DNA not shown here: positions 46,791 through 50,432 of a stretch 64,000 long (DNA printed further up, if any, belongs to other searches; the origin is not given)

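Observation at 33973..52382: ECF sigma / anti-sigma-like module where the anti-sigma carries PKD domains and a T9SS type-B CTD, directly upstream of three giant type-B-CTD adhesins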

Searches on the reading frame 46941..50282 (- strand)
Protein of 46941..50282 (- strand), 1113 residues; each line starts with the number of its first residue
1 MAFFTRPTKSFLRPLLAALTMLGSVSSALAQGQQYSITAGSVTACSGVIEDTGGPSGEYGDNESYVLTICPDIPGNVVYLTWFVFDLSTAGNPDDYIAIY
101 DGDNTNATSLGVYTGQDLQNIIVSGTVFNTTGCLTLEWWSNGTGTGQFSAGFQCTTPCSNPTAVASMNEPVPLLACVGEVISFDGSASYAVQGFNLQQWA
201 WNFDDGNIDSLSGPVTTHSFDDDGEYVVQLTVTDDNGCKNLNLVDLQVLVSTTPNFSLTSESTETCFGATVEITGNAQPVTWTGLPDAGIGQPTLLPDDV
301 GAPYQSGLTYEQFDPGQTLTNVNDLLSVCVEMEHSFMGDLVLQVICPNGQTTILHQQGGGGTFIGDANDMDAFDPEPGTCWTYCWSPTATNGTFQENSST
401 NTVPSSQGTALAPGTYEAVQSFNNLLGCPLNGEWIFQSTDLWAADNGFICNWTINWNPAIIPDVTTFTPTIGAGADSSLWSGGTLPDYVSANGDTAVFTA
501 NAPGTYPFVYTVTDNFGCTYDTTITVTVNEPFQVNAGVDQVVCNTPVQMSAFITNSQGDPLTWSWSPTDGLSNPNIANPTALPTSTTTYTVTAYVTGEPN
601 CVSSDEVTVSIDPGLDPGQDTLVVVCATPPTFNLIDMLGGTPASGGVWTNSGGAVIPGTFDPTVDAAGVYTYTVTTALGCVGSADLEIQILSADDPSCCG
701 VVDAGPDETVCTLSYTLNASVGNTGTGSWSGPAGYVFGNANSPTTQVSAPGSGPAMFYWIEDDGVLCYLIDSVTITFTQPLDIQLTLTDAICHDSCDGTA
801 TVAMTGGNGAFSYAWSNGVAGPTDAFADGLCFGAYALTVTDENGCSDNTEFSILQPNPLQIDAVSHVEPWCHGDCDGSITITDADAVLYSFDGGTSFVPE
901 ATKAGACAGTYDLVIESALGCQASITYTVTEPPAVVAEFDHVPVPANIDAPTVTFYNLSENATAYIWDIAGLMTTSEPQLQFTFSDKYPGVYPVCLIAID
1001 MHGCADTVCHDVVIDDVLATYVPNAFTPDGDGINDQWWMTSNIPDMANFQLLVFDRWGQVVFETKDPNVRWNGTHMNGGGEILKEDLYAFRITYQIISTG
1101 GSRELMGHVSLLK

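Call 7: search_protein_families(library=pfam, proteins=[window:46941-50282:-], max_evalue=0.01)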
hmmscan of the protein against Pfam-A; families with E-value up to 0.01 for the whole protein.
window:46941-50282:- (1113 aa): 8 families
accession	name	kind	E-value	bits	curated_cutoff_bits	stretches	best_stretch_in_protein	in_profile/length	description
PF18911.6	PKD_4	-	1.2e-25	89.8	27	2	175-240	14-76/85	PKD domain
PF13585.12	CHU_C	-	1.2e-15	57.8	27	1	1022-1098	3-73/86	CHU_C Type IX secretion signal domain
PF00801.26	PKD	-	1.3e-13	51.2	23.5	2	198-241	31-74/80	PKD domain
PF22352.2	K319L-like_PKD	-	5.4e-10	39.6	27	0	536-610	1-83/84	K319L-like, PKD domain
PF13573.12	SprB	-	1.6e-07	31.3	28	1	786-819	3-36/37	SprB repeat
PF01483.27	P_proprotein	-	9.8e-06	26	21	1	327-360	5-38/86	Proprotein convertase P-domain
PF00431.26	CUB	-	0.0026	18.5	21.4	1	42-124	5-86/110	CUB domain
PF16820.11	PKD_3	-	0.0049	17.1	26.3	0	957-997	28-65/68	PKD-like domain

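Call 8: search_protein_families(library=ncbifam, proteins=[window:46941-50282:-], max_evalue=0.01)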
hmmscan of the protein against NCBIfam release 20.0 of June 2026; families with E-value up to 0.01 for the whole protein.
window:46941-50282:- (1113 aa): 1 family
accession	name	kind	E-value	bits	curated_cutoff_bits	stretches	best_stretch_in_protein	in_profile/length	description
TIGR04131.1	Bac_Flav_CTERM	domain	1.2e-13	51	35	1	1022-1112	3-84/85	T9SS type B sorting domain-containing protein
